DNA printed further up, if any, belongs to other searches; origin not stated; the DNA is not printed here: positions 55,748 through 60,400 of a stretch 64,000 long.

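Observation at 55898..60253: ~1450-aa regulator combining STAND-type NTPase, TPR arrays, GAF, GGDEF-like segment and a Fis-type HTH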

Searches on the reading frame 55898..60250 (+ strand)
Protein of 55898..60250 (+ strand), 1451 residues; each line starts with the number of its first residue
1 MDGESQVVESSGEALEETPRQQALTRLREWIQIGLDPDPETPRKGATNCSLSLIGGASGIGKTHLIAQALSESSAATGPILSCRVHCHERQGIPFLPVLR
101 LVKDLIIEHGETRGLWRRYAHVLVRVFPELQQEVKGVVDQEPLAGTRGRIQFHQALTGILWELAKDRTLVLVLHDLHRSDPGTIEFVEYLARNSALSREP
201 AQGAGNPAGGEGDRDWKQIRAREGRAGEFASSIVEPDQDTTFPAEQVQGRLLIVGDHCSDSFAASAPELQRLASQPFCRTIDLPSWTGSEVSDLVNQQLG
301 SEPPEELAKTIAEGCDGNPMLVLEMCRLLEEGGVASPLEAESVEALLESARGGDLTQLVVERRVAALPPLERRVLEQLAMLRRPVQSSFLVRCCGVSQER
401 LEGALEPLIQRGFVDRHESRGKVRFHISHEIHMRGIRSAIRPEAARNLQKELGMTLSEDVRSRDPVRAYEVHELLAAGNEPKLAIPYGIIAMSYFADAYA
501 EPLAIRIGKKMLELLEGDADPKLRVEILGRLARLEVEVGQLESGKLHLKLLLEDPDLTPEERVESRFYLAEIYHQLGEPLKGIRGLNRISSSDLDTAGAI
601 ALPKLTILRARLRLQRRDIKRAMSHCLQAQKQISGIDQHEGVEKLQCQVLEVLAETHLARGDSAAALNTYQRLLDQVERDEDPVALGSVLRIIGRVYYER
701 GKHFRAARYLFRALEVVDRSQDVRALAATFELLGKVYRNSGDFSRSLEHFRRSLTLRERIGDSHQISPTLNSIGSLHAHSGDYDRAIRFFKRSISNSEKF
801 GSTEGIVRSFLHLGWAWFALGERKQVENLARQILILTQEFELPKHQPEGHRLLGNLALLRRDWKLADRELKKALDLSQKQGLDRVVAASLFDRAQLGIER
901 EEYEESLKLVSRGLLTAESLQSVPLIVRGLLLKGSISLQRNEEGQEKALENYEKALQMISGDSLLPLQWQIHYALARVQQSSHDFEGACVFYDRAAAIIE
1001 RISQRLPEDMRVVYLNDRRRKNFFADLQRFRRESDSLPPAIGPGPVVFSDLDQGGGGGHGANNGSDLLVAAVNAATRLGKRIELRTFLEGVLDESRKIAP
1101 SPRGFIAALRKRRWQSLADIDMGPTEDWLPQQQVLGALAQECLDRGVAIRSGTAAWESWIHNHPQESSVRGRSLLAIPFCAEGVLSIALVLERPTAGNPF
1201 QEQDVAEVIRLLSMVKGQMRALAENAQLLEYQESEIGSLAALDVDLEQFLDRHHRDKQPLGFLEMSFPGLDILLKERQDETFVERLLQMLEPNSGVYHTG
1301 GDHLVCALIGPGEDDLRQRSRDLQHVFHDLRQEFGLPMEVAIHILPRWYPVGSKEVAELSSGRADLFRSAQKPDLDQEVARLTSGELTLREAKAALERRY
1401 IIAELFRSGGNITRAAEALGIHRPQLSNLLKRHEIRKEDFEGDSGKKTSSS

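Call 5: search_protein_families(library=pfam, proteins=[window:55898-60250:+], max_evalue=1)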
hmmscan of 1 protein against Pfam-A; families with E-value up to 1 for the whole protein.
window:55898-60250:+ (1451 aa): 31 families (the best 25 are shown)
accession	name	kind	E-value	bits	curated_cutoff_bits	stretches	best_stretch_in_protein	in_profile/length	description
PF13424.12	TPR_12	-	4.7e-24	84.8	30.1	4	727-798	3-76/77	Tetratricopeptide repeat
PF07719.23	TPR_2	-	1.7e-17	62.5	27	2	731-757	5-31/34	Tetratricopeptide repeat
PF13176.12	TPR_7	-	2.8e-16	58.6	27.9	3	650-683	2-35/36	Tetratricopeptide repeat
PF17874.7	TPR_MalT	-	4.2e-13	49.7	45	4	606-786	4-180/336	MalT-like TPR region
PF00515.34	TPR_1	-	6.4e-13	48.4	27.8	2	769-795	3-29/34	Tetratricopeptide repeat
PF13191.12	AAA_16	-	3.3e-12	47.6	32.6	1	49-195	24-160/167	AAA ATPase domain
PF13181.12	TPR_8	-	5.7e-09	35.9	25.7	1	769-798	3-32/34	Tetratricopeptide repeat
PF02954.25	HTH_8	-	2.3e-08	34.1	22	1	1396-1432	5-41/42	Bacterial regulatory protein, Fis family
PF24885.1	TPR_NPHP3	-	1.2e-07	31.8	100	1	715-802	86-177/239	Nephrocystin-3 TPR domain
PF13374.12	TPR_10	-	2.2e-07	31.1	27.5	1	727-760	2-35/42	Tetratricopeptide repeat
PF13174.12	TPR_6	-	2.5e-07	31.3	26.3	0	653-676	6-29/33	Tetratricopeptide repeat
PF07721.20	TPR_4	-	2e-05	25.2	27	1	650-671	4-25/26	Tetratricopeptide repeat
PF14938.12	SNAP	-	2e-05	24.6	25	1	698-806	85-194/282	Soluble NSF attachment protein, SNAP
PF13432.12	TPR_16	-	6.1e-05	23.8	32.7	2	653-714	3-57/65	Tetratricopeptide repeat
PF13384.12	HTH_23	-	8.2e-05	22.7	24.6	1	1396-1433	4-41/50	Homeodomain-like domain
PF13744.12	HTH_37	-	0.00091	19.4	27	0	1392-1432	15-54/80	Helix-turn-helix domain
PF13518.12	HTH_28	-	0.018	15.5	25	1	1399-1432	2-35/52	Helix-turn-helix domain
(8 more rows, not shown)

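Call 6: search_protein_families(library=ncbifam, proteins=[window:55898-60250:+], max_evalue=1)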
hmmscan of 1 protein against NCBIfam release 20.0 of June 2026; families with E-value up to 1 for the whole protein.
window:55898-60250:+ (1451 aa): 23 families
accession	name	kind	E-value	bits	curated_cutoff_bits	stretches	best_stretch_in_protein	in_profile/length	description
TIGR02917.1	PEP_TPR_lipo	equivalog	1.5e-11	42.9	312.2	2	848-988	126-246/899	XrtA/PEP-CTERM system TPR-repeat protein PrsT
TIGR03903.1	TOMM_kin_cyc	equivalog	2.5e-11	42.2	705.75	2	34-197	501-664/1267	TOMM system kinase/cyclase fusion protein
NF041717.1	HaaA_phane_TPR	equivalog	5.4e-10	38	1125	1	659-880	651-865/882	cyclophane-containing RiPP biosynthesis TPR protein HaaT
NF002725.1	PRK02603.1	equivalog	6.8e-10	39.2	143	2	738-801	46-106/173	photosystem I assembly protein Ycf3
NF053520.1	HK_Porph_FimS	equivalog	7.4e-10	37.7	600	1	654-832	91-269/618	sensor histidine kinase FimS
TIGR02915.1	PEP_resp_reg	equivalog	4.5e-08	32.3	502.6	1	1375-1436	384-445/445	PEP-CTERM-box response regulator transcription factor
NF047371.1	FlcA_CTERM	equivalog_domain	1.5e-07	30.3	300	1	691-791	351-463/646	periplasmic flagellar collar protein FlcA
NF053720.1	NsdA_fam_reg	subfamily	3.4e-07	30.1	75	2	724-922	198-403/432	NsdA family TPR-like regulatory protein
NF053617.1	SARPRegAfsRStmc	equivalog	3.4e-07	28.6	1430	2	647-804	816-973/986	SARP-family global regulator AfsR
NF052312.1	T9SS_PorW_SprE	equivalog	6.9e-07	28.3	250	1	644-725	287-367/716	type IX secretion system periplasmic lipoprotein PorW/SprE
NF053779.1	BT3442_fam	equivalog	1.7e-06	27.1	940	1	640-799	95-255/563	BT3442 family protein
NF051870.1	NAssimRespRegNtrX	equivalog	2.2e-05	23.6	600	1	1386-1431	403-448/452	nitrogen assimilation response regulator NtrX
TIGR00540.1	TPR_hemY_coli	hypoth_equivalog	2.5e-05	23.2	142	2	825-893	304-371/385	heme biosynthesis-associated TPR protein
TIGR02521.1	type_IV_pilW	equivalog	9.1e-05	22.1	154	1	695-880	39-202/234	type IV pilus biogenesis/stability protein PilW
NF040959.1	MamA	equivalog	0.0001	21.8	200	0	688-757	38-101/204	magnetosome protein MamA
NF003451.0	PRK05022.1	equivalog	0.0097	14.7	476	1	1365-1436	440-511/512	nitric oxide reductase transcriptional regulator NorR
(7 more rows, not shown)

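Call 9: search_solved_structures(query=window:55898-60250:+, max_evalue=0.01)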
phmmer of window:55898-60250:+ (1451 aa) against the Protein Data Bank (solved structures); distinct sequences matched with E-value up to 0.01: 58.
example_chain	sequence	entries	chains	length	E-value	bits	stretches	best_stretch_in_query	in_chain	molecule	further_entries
9qhb_A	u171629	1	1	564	1e-37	132.5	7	693-795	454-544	Engineered tetratricopeptide repeat protein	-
8bu0_A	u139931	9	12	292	1.1e-24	89.3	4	693-799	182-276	Consensus tetratricopeptide repeat protein | Crystal structure of an 8-repeat consensus TPR superhelix with Zinc. | Monomer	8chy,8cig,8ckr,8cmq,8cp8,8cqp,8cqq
9qhc_A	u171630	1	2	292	8e-21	76.6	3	693-795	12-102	Engineered tetratricopeptide repeat protein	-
6hc2_A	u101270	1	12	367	8.8e-16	59.8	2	663-839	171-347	G-protein-signaling modulator 2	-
5a6c_A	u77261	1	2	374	9.8e-16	59.7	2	663-839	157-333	G-PROTEIN-SIGNALING MODULATOR 2, AFADIN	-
3sf4_A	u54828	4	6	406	1.2e-15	59.4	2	663-839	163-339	G-protein-signaling modulator 2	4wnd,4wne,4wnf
4wng_A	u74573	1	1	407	1.2e-15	59.4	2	663-839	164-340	G-protein-signaling modulator 2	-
3ro2_A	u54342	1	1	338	1.4e-15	59.2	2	663-839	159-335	G-protein-signaling modulator 2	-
4g2v_A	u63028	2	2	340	1.4e-15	59.2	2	663-839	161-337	G-protein-signaling modulator 2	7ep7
5a7d_B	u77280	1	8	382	4.1e-14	54.3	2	666-846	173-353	PINS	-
7obi_A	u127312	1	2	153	5.3e-13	50.6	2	730-795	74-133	CTPR-rv4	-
4a1s_A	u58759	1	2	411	1.8e-12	48.9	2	666-836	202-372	PARTNER OF INSCUTEABLE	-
7ai4_A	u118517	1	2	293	3.5e-12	47.9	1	658-885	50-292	Isoform C of Kinesin light chain 1,Isoform C of Kinesin light chain 1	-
9gzg_A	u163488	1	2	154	2.3e-10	41.9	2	727-795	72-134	Engineered CTPR protein with glutamic acids for conductivity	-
6fuz_A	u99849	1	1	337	8.2e-10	40.1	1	657-842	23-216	Kinesin light chain 1,Kinesin light chain 1,C-Jun-amino-terminal kinase-interacting protei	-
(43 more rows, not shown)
